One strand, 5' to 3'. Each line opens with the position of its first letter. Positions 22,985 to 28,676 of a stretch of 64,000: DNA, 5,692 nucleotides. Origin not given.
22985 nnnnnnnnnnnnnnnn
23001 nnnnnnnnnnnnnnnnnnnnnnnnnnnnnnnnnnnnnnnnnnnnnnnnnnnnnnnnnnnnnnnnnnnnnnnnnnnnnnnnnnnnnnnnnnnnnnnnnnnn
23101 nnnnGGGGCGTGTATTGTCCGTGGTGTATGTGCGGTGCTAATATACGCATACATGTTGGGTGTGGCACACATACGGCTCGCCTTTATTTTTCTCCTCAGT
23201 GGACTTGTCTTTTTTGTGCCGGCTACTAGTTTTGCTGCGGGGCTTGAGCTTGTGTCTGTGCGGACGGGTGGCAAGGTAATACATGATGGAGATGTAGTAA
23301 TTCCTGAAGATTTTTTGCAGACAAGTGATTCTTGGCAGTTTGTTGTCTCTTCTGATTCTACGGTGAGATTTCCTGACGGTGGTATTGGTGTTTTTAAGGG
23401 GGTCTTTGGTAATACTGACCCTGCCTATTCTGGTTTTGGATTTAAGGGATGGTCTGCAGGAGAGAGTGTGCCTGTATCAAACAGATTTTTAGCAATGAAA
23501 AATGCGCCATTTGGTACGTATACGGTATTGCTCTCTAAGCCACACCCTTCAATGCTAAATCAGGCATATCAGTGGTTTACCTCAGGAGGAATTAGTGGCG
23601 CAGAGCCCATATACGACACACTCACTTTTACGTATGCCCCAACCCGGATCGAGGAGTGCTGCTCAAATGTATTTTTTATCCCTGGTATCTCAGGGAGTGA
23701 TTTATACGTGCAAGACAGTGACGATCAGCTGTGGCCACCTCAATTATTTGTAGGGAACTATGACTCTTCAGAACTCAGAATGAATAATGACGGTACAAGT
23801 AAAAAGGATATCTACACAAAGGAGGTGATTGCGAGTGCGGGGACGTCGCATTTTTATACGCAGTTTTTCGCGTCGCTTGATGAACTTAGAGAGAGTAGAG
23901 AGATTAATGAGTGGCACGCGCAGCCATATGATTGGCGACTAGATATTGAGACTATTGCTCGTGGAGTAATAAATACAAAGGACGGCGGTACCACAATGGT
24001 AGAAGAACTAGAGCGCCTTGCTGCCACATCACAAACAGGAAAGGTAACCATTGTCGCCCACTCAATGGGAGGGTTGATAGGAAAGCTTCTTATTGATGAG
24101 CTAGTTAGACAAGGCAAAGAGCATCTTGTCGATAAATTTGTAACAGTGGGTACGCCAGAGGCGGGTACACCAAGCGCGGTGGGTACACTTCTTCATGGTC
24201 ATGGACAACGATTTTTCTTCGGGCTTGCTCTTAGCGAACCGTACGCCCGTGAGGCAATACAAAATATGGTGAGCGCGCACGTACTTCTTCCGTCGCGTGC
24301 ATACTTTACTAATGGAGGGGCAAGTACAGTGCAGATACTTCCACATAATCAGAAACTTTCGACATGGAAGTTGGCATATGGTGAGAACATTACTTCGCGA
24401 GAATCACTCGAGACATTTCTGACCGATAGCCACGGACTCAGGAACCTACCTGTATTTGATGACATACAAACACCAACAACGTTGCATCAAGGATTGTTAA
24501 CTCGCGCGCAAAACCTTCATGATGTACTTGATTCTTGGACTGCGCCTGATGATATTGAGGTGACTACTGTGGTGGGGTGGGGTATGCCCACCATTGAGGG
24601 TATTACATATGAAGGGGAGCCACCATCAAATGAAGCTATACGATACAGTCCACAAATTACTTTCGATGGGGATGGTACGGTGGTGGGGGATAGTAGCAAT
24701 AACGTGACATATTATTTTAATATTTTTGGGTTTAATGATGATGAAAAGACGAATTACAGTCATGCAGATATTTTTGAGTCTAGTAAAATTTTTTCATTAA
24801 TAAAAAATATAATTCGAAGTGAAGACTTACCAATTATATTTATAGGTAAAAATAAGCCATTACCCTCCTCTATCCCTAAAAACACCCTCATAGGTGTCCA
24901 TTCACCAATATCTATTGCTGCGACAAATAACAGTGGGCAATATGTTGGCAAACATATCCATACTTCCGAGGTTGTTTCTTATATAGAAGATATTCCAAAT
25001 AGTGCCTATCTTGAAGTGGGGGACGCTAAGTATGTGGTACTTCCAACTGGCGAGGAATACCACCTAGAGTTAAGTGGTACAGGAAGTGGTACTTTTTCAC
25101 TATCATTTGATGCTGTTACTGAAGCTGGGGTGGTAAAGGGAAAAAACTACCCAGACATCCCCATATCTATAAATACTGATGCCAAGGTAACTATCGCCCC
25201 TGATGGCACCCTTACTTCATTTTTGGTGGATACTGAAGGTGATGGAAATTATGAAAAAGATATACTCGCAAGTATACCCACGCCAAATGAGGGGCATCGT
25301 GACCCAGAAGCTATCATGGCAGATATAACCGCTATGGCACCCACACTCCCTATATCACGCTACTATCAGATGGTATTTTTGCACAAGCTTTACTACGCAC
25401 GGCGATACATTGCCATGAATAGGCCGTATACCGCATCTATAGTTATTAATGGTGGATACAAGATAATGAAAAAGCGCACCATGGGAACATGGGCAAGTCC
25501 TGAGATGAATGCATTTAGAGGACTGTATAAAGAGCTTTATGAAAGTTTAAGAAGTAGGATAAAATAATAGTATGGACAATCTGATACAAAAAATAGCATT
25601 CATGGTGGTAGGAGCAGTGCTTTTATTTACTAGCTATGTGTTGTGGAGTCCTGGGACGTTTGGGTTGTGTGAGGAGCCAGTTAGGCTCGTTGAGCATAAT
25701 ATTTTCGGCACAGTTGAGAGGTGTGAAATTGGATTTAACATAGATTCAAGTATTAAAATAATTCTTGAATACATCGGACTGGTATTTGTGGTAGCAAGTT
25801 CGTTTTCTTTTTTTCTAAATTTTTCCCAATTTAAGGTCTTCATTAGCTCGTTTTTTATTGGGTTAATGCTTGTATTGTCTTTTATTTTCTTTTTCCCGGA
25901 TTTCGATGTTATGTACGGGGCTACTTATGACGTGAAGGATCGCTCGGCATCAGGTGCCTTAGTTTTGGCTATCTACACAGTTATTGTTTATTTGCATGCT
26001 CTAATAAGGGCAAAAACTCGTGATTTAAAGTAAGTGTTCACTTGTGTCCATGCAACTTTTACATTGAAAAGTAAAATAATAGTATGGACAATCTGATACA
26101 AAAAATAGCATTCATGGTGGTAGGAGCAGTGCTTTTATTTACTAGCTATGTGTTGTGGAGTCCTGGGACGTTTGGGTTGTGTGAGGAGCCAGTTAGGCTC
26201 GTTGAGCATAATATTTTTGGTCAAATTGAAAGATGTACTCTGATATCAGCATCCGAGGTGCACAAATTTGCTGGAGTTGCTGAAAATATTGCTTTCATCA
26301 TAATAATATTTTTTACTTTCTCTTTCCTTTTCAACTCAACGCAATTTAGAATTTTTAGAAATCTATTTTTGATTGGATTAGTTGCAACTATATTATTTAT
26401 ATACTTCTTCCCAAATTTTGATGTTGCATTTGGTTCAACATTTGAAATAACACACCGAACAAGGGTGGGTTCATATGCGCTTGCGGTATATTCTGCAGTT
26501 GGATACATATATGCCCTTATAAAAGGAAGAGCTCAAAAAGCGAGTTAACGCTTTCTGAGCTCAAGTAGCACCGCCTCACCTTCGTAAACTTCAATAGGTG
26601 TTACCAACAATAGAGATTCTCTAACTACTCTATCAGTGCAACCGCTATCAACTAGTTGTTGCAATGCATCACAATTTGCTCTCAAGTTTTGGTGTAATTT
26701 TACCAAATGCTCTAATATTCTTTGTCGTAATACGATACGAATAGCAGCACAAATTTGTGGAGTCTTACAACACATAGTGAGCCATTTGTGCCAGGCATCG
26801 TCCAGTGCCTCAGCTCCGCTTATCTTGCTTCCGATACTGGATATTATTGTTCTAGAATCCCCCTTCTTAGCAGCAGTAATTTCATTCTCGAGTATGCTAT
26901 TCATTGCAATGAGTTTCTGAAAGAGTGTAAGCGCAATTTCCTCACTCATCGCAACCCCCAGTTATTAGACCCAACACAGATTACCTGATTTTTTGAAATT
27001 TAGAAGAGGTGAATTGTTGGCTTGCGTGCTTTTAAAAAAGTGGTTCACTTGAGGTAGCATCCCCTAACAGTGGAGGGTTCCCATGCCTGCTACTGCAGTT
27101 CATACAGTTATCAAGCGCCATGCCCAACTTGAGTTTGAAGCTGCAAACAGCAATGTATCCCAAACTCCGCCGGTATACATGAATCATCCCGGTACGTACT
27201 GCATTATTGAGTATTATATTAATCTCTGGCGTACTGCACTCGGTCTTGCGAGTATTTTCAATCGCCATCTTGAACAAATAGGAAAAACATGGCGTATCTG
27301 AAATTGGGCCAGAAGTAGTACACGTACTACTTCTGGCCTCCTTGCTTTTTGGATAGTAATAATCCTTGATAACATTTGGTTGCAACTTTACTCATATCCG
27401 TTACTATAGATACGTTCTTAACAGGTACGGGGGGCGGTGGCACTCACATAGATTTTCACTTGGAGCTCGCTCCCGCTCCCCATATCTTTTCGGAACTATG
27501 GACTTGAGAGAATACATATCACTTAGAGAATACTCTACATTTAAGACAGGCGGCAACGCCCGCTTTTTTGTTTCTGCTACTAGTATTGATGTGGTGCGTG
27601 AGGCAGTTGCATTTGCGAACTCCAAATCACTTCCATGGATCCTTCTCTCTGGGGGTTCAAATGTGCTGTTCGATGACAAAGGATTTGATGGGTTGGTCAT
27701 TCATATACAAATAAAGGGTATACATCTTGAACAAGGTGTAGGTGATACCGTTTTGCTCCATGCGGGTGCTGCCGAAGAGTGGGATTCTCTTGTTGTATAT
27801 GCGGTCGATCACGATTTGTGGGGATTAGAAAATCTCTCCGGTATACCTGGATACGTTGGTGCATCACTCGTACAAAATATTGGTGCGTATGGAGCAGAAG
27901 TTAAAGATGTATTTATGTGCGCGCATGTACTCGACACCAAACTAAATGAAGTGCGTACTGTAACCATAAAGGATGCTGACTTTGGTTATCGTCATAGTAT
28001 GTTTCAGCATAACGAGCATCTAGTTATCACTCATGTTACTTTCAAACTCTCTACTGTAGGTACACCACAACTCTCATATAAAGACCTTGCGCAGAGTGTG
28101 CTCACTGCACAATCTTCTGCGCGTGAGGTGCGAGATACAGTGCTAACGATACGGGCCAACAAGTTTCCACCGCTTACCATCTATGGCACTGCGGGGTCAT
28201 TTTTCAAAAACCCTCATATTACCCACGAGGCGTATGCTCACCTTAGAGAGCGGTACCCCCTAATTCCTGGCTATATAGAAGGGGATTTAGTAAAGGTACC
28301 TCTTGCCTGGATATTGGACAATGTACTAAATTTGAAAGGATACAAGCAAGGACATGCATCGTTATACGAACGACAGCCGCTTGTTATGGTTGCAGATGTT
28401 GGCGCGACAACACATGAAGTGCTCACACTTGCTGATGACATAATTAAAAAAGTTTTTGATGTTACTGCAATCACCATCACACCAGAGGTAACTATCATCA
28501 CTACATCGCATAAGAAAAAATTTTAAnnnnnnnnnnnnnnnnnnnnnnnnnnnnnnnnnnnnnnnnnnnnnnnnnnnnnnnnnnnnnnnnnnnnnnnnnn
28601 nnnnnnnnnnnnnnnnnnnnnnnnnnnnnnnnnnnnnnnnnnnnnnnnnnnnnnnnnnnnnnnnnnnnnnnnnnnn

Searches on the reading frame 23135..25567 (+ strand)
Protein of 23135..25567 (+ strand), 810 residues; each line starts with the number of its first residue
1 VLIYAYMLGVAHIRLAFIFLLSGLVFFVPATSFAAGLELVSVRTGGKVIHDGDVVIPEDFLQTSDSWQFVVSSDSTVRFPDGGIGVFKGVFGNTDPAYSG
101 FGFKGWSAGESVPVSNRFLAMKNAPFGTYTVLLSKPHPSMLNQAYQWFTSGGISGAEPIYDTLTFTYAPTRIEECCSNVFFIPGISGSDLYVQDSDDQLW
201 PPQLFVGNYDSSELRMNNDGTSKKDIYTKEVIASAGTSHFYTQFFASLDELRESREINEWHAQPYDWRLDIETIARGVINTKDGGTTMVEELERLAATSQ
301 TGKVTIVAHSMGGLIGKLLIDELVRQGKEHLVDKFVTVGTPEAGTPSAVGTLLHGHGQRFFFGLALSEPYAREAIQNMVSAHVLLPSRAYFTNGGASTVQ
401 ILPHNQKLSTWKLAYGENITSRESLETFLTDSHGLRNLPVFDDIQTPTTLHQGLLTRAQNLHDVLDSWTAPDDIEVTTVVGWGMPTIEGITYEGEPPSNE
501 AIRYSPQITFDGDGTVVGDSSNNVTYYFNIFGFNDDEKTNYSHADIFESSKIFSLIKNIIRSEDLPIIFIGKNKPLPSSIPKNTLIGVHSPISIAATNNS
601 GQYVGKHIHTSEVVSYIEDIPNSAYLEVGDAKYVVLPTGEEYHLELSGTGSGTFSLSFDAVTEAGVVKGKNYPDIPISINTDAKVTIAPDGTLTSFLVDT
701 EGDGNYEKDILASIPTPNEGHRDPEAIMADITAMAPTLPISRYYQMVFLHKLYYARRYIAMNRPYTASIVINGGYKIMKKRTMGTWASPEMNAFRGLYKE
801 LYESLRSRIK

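Call 51: search_protein_families(library=pfam, proteins=[window:23135-25567:+], max_evalue=0.01)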
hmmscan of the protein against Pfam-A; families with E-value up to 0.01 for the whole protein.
window:23135-25567:+ (810 aa): 5 families
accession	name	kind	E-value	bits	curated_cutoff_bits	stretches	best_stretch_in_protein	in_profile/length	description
PF02450.21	LCAT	-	2.8e-13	50.3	21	1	256-517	82-343/392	Lecithin:cholesterol acyltransferase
PF24096.1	DUF7379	-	2.6e-06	27.9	33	1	286-348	55-118/191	Domain of unknown function (DUF7379)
PF00561.26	Abhydrolase_1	-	0.00092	19.4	25.8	1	287-355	54-119/245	alpha/beta hydrolase fold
PF01764.32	Lipase_3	-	0.0013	19.1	22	1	286-345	47-107/140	Lipase (class 3)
PF07819.20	PGAP1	-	0.0019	18.4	24.3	1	298-347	87-134/233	PGAP1-like alpha/beta domain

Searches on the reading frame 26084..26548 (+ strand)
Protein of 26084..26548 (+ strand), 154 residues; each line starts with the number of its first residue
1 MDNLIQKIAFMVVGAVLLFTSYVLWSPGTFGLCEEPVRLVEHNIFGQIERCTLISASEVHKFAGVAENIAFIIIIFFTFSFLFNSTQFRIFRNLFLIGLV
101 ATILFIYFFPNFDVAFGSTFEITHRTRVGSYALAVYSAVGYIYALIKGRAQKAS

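Call 9: search_protein_families(library=pfam, proteins=[window:26084-26548:+], max_evalue=1)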
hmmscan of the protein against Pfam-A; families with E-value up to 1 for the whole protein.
window:26084-26548:+ (154 aa): 1 family
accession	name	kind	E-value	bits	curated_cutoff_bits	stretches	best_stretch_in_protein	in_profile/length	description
PF14378.12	PAP2_3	-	0.02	15.1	27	1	71-111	42-82/190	PAP2 superfamily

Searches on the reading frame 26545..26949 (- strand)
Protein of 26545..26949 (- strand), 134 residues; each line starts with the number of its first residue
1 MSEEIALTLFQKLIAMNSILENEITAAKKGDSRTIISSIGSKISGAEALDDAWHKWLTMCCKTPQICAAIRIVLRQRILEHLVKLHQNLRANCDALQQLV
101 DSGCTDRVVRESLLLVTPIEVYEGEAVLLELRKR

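Call 9: search_protein_families(library=pfam, proteins=[window:26545-26949:-], max_evalue=1)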
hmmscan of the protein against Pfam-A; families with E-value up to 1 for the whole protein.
window:26545-26949:- (134 aa): 1 family
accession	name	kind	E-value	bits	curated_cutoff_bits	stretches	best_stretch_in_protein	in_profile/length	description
PF24873.1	DUF2110_C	-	0.097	12.8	23.2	1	18-47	34-63/67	DUF2110 C-terminal domain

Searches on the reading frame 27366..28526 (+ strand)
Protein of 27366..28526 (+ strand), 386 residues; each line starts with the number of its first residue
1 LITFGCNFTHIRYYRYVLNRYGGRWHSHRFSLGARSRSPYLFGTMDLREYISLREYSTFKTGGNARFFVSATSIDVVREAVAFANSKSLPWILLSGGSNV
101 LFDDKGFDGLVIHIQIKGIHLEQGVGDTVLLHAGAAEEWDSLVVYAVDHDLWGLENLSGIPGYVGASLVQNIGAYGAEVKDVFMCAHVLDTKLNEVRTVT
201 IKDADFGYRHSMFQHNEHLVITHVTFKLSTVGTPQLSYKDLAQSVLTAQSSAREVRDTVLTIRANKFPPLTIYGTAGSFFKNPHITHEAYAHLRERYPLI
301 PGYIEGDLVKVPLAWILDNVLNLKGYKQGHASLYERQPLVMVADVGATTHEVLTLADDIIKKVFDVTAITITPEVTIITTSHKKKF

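Call 9: search_protein_families(library=pfam, proteins=[window:27366-28526:+], max_evalue=1)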
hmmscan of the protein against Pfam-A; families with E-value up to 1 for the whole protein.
window:27366-28526:+ (386 aa): 2 families
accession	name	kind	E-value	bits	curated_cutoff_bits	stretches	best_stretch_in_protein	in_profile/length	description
PF01565.28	FAD_binding_4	-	1.1e-17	64.4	26.4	1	67-188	3-128/139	FAD binding domain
PF02873.21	MurB_C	-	3.3e-16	59.7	27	1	254-378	1-99/99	UDP-N-acetylenolpyruvoylglucosamine reductase, C-terminal domain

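Call 10: search_protein_families(library=ncbifam, proteins=[window:27366-28526:+], max_evalue=1)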
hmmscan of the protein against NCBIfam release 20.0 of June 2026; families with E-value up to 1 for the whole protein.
window:27366-28526:+ (386 aa): 8 families
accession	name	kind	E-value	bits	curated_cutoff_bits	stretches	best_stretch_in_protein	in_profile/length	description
NF000755.0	PRK00046.1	equivalog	1.2e-91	307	277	1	45-383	2-340/343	UDP-N-acetylmuramate dehydrogenase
NF010478.0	PRK13903.1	equivalog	8.2e-71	238.8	231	1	44-379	12-359/362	UDP-N-acetylmuramate dehydrogenase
TIGR00179.1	murB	equivalog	7.4e-56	189.5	144.5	1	53-378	1-289/290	UDP-N-acetylmuramate dehydrogenase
NF010480.0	PRK13905.1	equivalog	6.1e-46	156.7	259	1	45-381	14-301/303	UDP-N-acetylmuramate dehydrogenase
NF011242.0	PRK14648.1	equivalog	1.4e-22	80.3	426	1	48-189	13-155/354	UDP-N-acetylmuramate dehydrogenase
NF011245.0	PRK14651.1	equivalog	4.1e-16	59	224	1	50-233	6-172/273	UDP-N-acetylmuramate dehydrogenase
NF010479.0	PRK13904.1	equivalog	1.1e-11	44.7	273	2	116-228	65-157/258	UDP-N-acetylmuramate dehydrogenase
TIGR00130.1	frhD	equivalog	0.088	12.9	134.95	0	92-136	5-47/153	coenzyme F420-reducing hydrogenase, FrhD protein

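Call 17: find_related_loci(query=window:27498-28526:+, collection=genome_contigs, flank=10000)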
Query window:27498-28526:+ (342 aa) in genome_contigs; peptide patterns used: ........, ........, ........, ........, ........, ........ (x = any residue, [..] = any of these).
126 stretches matched a pattern; 30 encode a relative of the query (tblastn E <= 1e-3); 30 distinct loci.
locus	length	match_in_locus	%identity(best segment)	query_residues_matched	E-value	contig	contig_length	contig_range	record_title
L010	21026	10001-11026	77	1-342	2e-180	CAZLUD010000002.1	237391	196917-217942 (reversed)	MAG TPA_asm: uncultured Candidatus Saccharibacteria bacterium isolate SRP286056_co2_71 genome assembly, contig: NODE_32_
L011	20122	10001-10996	47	1-331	5e-88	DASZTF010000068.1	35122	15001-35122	MAG TPA_asm: Candidatus Paceibacterota bacterium isolate SMAG_U6069 k141_813311, whole genome shotgun sequence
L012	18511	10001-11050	41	1-327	2e-78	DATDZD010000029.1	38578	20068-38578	MAG TPA_asm: Candidatus Paceibacterota bacterium isolate SMAG_U8183 k141_457366, whole genome shotgun sequence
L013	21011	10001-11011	37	1-334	6e-61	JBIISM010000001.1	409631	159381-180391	MAG: Bacteroidia bacterium isolate ME2004-05-19_3300042291_group2_bin176 Rohwer_bin1028_scaffold_2_c1, whole genome shot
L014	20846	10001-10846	30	9-338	6e-33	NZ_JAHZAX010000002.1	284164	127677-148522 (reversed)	MAG: Ruminococcus sp. isolate HRGM_Genome_1952 HRGM_Genome_1952_2, whole genome shotgun sequence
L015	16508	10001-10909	29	7-337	1e-32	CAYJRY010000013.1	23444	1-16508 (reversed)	MAG TPA_asm: uncultured Gammaproteobacteria bacterium isolate ERP125453_co1_466 genome assembly, contig: NODE_2000_lengt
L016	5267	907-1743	29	3-334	1e-32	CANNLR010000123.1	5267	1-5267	MAG: Chlamydiae bacterium isolate ZH-Jul18-154 genome assembly, contig: ZH-Jul18-C25274, whole genome shotgun sequence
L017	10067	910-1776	30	1-340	1e-32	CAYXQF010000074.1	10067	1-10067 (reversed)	MAG TPA_asm: uncultured Lachnospiraceae bacterium isolate SRP315200_co1_618 genome assembly, contig: NODE_15065_length_1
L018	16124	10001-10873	29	1-334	3e-32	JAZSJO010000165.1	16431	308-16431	MAG: Eubacteriales bacterium isolate T1900044564_TS20190030.MAGScoT_cleanbin_000046 SGB_389_k141_747954, whole genome sh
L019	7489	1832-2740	28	3-335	8e-32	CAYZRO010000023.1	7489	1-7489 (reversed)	MAG TPA_asm: uncultured Candidatus Saccharibacteria bacterium isolate binchicken_co19_574 genome assembly, contig: NODE_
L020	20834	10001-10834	29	9-334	9e-30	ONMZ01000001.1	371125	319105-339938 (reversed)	uncultured Clostridiales bacterium isolate RUG460 genome assembly, contig: scaffold_47, whole genome shotgun sequence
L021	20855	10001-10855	28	9-341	4e-30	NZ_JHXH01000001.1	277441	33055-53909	Ruminococcus sp. FC2018 T494DRAFT_scaffold00001.1_C, whole genome shotgun sequence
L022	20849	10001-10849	29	9-337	1e-28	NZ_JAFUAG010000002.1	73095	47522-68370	MAG: Ruminococcus sp. isolate RGIG4311 Roe_deer_Duodenum-2__c23, whole genome shotgun sequence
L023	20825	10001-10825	30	9-336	2e-28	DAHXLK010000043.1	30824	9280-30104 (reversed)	MAG TPA_asm: Chlamydiae bacterium isolate clean1594 k141_433155, whole genome shotgun sequence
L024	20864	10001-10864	27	1-331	2e-28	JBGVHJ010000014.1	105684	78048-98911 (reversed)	MAG: Eubacteriales bacterium isolate fecal_MAG_346 fecal_MAG_346_contig_0014, whole genome shotgun sequence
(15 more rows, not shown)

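Call 33: find_related_loci(query=A2, collection=metagenome_contigs, flank=4000)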
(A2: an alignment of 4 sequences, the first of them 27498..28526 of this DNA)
Query A2 (342 aa) in metagenome_contigs; peptide patterns used: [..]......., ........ (x = any residue, [..] = any of these).
600 stretches matched a pattern (row limit reached: there are more); 598 encode a relative of the query (tblastn E <= 1e-3); the best 80 are kept; 80 distinct loci.
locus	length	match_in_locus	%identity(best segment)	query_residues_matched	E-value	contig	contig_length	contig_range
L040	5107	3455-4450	46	3-331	5e-88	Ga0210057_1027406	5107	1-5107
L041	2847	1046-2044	44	2-331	1e-87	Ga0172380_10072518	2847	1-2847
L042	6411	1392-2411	41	1-337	6e-85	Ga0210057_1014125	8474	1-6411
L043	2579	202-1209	40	1-334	7e-87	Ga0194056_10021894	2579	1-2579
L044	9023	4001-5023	43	1-340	3e-84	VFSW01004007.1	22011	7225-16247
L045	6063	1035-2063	42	1-342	2e-84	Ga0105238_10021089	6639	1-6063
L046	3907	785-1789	44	1-335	5e-81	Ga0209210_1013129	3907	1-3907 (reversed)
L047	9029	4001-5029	45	1-341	3e-80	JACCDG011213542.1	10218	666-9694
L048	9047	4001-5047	39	1-342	2e-79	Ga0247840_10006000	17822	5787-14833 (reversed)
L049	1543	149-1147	39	1-335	2e-84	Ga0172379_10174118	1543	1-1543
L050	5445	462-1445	43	1-335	4e-79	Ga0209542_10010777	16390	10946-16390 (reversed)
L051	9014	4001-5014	40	1-334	7e-76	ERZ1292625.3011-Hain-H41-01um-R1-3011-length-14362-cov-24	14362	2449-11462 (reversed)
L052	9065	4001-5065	41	1-334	2e-75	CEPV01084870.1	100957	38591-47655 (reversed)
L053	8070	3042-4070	42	1-340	4e-75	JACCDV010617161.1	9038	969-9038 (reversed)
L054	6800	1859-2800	40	1-342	5e-74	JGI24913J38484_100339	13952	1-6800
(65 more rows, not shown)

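Call 51: search_protein_families(library=pfam, proteins=[L011:18309-20120:+], max_evalue=0.01)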
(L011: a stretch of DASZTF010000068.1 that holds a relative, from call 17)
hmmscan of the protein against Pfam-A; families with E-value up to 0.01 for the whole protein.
L011:18309-20120:+ (604 aa): 1 family
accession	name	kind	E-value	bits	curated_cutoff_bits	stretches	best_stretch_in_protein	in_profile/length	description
PF12728.13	HTH_17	-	0.0001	22.9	27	1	11-58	3-50/51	Helix-turn-helix domain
